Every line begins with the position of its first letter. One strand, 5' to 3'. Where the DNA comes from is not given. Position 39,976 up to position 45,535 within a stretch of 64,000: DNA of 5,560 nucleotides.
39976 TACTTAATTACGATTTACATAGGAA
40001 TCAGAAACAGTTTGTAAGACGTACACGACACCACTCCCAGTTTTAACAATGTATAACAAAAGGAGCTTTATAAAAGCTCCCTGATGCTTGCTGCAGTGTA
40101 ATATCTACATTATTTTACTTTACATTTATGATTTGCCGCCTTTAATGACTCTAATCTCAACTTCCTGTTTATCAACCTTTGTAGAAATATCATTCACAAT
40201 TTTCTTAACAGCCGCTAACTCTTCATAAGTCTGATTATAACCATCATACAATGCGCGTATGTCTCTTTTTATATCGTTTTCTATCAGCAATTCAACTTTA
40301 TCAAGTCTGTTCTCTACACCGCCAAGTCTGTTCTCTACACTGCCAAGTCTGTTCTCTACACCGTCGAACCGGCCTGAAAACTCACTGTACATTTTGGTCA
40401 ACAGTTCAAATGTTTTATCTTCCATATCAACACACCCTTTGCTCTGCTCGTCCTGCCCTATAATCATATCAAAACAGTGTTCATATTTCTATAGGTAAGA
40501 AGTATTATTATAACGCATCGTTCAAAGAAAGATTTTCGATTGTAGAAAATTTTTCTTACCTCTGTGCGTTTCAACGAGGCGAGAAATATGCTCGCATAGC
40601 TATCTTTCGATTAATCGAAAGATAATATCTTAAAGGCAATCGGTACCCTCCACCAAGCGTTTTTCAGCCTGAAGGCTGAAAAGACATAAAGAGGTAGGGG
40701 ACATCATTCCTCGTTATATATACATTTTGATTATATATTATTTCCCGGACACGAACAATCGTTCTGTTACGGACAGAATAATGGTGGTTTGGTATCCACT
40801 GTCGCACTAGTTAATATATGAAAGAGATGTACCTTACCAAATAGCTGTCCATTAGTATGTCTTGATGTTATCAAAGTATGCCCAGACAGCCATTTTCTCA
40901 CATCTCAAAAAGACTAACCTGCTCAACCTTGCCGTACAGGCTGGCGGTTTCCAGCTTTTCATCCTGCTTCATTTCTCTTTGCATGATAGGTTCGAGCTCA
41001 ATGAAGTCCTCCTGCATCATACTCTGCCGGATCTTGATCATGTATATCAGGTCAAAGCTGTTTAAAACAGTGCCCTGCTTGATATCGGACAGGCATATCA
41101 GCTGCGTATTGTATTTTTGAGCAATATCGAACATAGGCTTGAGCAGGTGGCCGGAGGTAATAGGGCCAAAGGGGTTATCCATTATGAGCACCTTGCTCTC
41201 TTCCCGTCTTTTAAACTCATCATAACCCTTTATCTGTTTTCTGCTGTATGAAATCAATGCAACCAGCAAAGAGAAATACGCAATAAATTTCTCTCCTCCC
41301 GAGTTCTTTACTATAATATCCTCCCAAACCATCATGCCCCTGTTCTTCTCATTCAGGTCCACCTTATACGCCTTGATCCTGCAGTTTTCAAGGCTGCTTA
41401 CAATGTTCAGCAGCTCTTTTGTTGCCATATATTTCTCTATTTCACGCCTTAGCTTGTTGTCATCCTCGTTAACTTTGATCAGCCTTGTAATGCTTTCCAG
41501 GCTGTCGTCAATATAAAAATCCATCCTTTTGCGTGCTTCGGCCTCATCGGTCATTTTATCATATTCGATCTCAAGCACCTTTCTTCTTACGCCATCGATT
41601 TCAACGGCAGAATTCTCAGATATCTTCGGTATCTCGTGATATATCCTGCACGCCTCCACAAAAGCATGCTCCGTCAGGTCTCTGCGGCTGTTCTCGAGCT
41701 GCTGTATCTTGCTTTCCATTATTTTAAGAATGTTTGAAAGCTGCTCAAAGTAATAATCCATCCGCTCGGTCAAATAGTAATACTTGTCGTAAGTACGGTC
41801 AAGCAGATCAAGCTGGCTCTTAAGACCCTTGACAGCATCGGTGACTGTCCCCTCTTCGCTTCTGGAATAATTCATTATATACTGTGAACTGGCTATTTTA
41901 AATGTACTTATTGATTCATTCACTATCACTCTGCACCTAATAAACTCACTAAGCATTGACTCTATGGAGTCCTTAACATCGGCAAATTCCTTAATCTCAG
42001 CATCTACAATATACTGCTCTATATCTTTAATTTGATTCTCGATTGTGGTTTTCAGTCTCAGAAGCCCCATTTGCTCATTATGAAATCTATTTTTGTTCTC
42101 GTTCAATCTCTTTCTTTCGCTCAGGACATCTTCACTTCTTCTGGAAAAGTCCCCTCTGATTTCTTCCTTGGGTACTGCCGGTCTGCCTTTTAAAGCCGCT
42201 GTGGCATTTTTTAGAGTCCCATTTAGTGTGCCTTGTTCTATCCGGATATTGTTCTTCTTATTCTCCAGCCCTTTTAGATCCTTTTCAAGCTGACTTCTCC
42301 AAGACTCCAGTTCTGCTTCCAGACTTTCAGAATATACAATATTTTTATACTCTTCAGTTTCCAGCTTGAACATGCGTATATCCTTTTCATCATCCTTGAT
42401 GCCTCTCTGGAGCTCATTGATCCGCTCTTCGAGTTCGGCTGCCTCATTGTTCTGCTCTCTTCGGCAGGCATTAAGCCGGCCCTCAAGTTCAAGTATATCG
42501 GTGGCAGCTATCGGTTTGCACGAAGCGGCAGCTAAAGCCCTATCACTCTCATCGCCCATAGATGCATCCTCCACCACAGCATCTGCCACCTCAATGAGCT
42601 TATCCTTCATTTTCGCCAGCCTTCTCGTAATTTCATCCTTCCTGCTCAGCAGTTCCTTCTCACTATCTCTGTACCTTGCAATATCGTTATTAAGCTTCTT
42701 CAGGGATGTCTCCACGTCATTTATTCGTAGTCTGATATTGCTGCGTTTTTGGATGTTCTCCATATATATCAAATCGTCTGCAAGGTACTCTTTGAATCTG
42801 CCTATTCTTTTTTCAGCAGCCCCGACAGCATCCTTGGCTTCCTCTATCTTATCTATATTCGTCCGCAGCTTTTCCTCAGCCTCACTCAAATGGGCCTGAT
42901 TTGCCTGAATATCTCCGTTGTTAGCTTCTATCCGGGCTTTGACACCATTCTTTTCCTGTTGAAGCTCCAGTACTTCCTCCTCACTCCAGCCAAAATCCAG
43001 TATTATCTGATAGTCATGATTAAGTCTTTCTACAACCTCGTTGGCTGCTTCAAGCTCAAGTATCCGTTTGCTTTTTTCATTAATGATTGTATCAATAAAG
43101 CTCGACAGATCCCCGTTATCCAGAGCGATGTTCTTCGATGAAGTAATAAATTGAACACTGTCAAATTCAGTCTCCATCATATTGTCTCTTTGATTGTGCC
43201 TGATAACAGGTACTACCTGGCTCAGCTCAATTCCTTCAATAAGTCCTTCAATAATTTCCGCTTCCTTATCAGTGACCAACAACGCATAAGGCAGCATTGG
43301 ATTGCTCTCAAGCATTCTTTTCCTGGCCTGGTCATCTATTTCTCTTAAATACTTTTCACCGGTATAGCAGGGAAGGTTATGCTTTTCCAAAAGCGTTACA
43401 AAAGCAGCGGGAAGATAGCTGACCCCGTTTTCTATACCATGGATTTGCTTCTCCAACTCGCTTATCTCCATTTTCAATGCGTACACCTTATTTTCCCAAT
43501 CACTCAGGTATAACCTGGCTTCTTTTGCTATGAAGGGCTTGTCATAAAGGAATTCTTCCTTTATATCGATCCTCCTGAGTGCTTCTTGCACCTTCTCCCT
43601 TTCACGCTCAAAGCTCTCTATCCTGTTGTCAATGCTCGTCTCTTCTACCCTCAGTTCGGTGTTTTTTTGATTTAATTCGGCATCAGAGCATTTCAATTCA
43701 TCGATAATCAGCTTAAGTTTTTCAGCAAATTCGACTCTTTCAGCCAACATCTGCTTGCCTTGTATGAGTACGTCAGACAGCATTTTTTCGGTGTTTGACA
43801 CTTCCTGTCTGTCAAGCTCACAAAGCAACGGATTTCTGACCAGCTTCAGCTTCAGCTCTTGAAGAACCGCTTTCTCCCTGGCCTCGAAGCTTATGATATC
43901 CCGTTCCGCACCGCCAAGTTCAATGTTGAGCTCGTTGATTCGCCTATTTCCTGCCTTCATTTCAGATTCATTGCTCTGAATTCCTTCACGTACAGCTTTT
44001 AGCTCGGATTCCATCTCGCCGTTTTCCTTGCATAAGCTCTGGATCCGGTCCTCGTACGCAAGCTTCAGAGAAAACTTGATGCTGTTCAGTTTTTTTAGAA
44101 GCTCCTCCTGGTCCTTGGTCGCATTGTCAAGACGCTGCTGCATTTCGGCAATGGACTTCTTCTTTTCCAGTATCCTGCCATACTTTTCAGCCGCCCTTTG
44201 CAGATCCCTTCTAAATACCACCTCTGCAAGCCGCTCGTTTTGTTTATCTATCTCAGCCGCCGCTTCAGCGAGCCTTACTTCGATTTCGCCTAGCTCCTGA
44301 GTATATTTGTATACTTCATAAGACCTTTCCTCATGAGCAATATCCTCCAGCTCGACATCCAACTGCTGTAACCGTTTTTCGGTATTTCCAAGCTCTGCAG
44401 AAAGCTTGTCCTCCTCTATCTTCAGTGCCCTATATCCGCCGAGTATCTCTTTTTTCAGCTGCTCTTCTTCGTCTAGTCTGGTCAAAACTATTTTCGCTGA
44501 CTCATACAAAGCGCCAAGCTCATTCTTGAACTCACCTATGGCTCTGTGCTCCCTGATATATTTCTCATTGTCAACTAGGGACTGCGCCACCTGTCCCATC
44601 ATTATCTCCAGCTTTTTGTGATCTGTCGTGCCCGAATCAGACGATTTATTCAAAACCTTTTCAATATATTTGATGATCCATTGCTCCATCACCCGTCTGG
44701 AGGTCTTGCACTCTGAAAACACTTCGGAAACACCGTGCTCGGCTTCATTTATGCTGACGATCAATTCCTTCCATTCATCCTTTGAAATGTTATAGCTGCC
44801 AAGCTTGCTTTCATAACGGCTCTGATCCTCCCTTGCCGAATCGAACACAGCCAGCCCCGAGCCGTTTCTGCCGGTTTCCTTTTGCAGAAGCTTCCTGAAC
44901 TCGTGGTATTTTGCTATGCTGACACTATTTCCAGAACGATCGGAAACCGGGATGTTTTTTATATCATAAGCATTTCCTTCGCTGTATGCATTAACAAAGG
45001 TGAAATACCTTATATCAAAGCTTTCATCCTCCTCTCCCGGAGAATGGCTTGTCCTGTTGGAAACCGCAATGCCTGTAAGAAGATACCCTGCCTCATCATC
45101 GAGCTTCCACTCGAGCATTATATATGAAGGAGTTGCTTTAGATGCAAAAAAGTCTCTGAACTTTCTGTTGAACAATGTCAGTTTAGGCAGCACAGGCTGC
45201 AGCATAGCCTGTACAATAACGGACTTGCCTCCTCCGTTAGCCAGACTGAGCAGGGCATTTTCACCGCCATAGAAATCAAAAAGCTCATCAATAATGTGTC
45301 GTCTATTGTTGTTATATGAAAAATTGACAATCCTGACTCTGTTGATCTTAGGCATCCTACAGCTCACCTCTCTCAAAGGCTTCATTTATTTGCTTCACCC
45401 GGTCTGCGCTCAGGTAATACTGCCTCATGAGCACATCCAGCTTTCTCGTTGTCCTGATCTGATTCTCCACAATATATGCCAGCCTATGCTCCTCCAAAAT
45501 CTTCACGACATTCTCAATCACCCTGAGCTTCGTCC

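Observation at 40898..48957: Four-gene SMC-ATPase operon that looks like Wadjet/MksBEFG but has non-canonical order and sizes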

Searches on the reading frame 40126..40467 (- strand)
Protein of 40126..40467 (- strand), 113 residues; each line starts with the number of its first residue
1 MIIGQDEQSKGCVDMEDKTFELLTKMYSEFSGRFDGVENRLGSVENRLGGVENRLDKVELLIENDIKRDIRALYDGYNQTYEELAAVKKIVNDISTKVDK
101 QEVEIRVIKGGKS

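Call 18: search_protein_families(library=pfam, proteins=[window:40126-40467:-], max_evalue=0.001)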
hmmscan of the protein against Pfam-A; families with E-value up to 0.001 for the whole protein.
window:40126-40467:- (113 aa): 0 families

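Call 21: search_protein_families(library=padloc, proteins=[window:40126-40467:-], max_evalue=0.001)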
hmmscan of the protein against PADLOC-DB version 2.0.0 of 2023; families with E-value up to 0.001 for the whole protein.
window:40126-40467:- (113 aa): 1 family
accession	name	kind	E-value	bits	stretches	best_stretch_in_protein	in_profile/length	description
PDLC02722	PbeC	-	0.00041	17.1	1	19-109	365-455/643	PbeC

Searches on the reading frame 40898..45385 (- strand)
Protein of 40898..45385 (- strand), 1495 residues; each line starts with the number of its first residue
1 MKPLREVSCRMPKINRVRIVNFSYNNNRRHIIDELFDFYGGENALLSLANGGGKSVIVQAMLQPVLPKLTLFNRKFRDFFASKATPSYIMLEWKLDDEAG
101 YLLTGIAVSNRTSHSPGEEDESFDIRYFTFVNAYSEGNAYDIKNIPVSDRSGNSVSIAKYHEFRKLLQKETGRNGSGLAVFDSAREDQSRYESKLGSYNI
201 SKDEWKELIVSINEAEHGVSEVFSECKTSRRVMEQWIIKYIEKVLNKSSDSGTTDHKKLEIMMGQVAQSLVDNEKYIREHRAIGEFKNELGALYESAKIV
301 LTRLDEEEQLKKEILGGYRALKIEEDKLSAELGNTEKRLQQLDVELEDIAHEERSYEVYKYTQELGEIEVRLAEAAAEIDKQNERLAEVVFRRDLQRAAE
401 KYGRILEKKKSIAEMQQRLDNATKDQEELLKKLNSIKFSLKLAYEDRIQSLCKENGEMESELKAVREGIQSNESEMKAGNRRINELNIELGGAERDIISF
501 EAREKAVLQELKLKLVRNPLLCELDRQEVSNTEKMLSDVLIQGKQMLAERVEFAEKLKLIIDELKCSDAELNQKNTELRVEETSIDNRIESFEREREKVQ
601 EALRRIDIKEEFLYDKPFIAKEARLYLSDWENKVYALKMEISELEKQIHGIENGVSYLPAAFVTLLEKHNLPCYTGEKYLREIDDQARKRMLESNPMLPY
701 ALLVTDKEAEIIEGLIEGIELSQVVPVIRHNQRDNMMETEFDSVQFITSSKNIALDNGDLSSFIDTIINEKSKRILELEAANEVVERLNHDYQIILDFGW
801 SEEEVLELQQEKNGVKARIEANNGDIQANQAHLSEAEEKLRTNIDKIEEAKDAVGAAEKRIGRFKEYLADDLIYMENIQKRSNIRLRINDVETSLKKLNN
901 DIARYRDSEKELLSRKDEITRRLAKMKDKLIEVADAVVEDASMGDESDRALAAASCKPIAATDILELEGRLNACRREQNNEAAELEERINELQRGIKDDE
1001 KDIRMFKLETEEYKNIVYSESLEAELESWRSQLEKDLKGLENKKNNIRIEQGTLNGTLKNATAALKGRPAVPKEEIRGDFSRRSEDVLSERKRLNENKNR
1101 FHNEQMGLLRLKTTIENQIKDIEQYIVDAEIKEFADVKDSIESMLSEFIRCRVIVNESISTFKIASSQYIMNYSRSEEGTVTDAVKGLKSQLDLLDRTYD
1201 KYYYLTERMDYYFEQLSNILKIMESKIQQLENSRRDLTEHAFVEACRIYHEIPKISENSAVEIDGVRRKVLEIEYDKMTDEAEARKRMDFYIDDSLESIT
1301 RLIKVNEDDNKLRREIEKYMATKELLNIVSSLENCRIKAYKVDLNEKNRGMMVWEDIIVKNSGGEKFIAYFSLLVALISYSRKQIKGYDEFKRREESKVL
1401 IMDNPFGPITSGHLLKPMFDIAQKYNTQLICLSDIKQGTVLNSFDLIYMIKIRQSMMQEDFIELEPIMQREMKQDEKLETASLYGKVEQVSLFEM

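Call 4: search_protein_families(library=pfam, proteins=[window:40898-45385:-], max_evalue=1)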
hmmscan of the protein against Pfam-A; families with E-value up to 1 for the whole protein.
window:40898-45385:- (1495 aa): 2 families
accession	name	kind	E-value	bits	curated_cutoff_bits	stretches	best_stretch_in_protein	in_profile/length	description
PF04513.17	Baculo_PEP_C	-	0.0051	17.3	38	1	962-1067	13-117/140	Baculovirus polyhedron envelope protein, PEP, C terminus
PF14056.11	DUF4250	-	0.11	13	27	1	575-607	13-45/55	Domain of unknown function (DUF4250)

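Call 5: search_protein_families(library=padloc, proteins=[window:40898-45385:-], max_evalue=1)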
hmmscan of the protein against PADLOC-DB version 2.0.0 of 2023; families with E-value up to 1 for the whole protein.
window:40898-45385:- (1495 aa): 11 families
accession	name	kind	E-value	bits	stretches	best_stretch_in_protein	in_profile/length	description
PDLC00583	JetC3|JetC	-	3e-164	547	1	11-1470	1-1449/1471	DUF3584 domain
PDLC00582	JetC3|JetC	-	1.3e-79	266.5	1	11-1494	1-1472/1472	DUF3584 domain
PDLC00581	JetC3|JetC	-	5.8e-64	214.6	1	11-1431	1-1414/1473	DUF3584 domain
PDLC00585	JetC3|JetC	-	4.4e-39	131.9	2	11-707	1-668/1457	DUF3584 domain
PDLC00586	JetC3|JetC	-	3.1e-20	69.3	2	11-981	1-972/1486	DUF3584 domain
PDLC00584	JetC3|JetC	-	6.8e-19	64.9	2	11-1163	1-1160/1494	DUF3584 domain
PDLC00588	JetC3|JetC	-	5.8e-11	38.9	3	1393-1447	1371-1425/1484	DUF3584 domain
PDLC00589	JetC3|JetC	-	2.9e-07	26.6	1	44-104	53-112/1486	DUF3584 domain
PDLC00580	JetC3|JetC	-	0.00012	18.5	1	415-1124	222-911/1068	DUF3584 domain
PDLC03865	LmuB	-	0.1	8.7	1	199-477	590-837/1007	-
PDLC03868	LmuB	-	0.22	7.7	2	746-1123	285-659/1035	-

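Call 6: search_protein_families(library=ncbifam, proteins=[window:40898-45385:-], max_evalue=1)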
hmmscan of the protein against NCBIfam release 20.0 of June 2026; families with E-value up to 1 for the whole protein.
window:40898-45385:- (1495 aa): 6 families
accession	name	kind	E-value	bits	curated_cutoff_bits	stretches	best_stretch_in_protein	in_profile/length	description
TIGR02168.1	SMC_prok_B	equivalog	6.6e-11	40.7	567.35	4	975-1273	674-979/1181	chromosome segregation protein SMC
TIGR02169.1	SMC_prok_A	equivalog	4.6e-08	31.2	729.4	4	275-504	711-941/1165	chromosome segregation protein SMC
NF003034.1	PRK03918.1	equivalog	0.0015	16.6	700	2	887-1151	156-413/878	DNA double-strand break repair ATPase Rad50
NF052504.1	sll1863_fam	domain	0.0051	17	35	1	408-480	2-74/93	sll1863 family stress response protein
TIGR03881.1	KaiC_arch_4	hypoth_equivalog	0.22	11.2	247.8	1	531-628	56-150/231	KaiC domain-containing protein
TIGR04320.1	Surf_Exclu_PgrA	domain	0.38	10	70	1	808-865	254-311/360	SEC10/PgrA surface exclusion domain-containing protein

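Call 30: search_solved_structures(query=window:40898-45355:-, max_evalue=0.01)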
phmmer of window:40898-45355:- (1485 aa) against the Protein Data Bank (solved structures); distinct sequences matched with E-value up to 0.01: 0.

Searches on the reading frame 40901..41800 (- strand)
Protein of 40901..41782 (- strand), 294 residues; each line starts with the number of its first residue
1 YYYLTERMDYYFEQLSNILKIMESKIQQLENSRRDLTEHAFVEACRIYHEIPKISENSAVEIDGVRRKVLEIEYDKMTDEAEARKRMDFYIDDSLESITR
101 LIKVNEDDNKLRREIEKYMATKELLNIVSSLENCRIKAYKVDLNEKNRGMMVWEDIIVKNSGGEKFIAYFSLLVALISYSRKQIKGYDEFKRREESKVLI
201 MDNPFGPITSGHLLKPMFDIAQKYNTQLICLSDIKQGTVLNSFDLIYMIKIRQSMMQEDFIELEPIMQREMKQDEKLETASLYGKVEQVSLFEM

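Call 45: search_protein_families(library=pfam, proteins=[window:40901-41782:-], max_evalue=10)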
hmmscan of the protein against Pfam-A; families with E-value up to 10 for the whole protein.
seq(294 aa): 2 families
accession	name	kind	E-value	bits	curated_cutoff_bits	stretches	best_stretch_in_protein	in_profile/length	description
PF13558.12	SbcC_Walker_B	-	0.029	15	27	1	153-183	26-57/90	SbcC/RAD50-like, Walker B motif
PF15112.11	DUF4559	-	0.05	13.5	27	1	6-134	168-276/305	Domain of unknown function (DUF4559)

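Call 49: search_solved_structures(query=A4, max_evalue=10, show_alignments=3)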
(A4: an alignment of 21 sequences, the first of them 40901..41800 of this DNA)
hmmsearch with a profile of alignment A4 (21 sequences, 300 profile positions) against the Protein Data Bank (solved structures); distinct sequences matched with E-value up to 10: 7.
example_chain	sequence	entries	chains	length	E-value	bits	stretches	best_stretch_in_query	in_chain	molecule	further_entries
6qj0_A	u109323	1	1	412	0.086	15.4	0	153-190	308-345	Structural maintenance of chromosomes protein,Structural maintenance of chromosomes protei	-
7zg9_A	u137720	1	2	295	0.33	13.4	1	180-224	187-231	SEC14 cytosolic factor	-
7zga_A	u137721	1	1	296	0.33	13.4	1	180-224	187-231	SEC14 cytosolic factor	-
1aua_A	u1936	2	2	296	0.34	13.4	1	180-224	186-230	PHOSPHATIDYLINOSITOL TRANSFER PROTEIN SEC14P | SEC14 cytosolic factor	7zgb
9yv3_A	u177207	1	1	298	0.34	13.4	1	180-224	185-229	SEC14 cytosolic factor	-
9efp_A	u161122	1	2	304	0.35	13.4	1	180-224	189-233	SEC14 cytosolic factor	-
6f0e_A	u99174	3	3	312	0.36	13.3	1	180-224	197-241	SEC14 cytosolic factor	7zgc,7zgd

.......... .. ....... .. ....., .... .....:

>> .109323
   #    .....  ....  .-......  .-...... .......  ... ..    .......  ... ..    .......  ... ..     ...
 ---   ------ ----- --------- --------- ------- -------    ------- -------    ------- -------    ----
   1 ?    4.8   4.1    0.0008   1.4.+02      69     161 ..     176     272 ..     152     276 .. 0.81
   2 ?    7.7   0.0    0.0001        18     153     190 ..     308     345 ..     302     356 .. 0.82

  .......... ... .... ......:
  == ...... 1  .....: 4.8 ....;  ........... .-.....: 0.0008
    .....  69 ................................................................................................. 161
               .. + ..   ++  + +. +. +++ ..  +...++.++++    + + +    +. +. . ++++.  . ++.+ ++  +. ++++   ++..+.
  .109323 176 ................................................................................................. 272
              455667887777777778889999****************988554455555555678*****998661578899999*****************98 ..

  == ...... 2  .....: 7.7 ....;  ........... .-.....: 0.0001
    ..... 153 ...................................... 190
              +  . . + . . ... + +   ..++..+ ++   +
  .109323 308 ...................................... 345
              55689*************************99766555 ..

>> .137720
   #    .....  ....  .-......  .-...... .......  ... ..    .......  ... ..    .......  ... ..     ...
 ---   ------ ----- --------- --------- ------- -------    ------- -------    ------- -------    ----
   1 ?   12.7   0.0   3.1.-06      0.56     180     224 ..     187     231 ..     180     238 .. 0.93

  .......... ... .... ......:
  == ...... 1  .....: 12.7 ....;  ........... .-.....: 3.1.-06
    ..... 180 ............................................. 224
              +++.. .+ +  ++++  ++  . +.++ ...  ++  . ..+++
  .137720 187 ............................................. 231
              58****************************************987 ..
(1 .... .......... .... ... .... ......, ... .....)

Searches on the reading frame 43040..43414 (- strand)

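Call 45: search_protein_families(library=pfam, proteins=[window:43040-43414:-], max_evalue=10)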
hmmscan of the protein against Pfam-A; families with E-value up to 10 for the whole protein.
seq(125 aa): 1 family
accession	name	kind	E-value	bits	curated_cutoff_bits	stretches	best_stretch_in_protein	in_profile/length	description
PF09022.15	Staphostatin_A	-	0.036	14.4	24.1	1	78-119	23-64/105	Staphostatin A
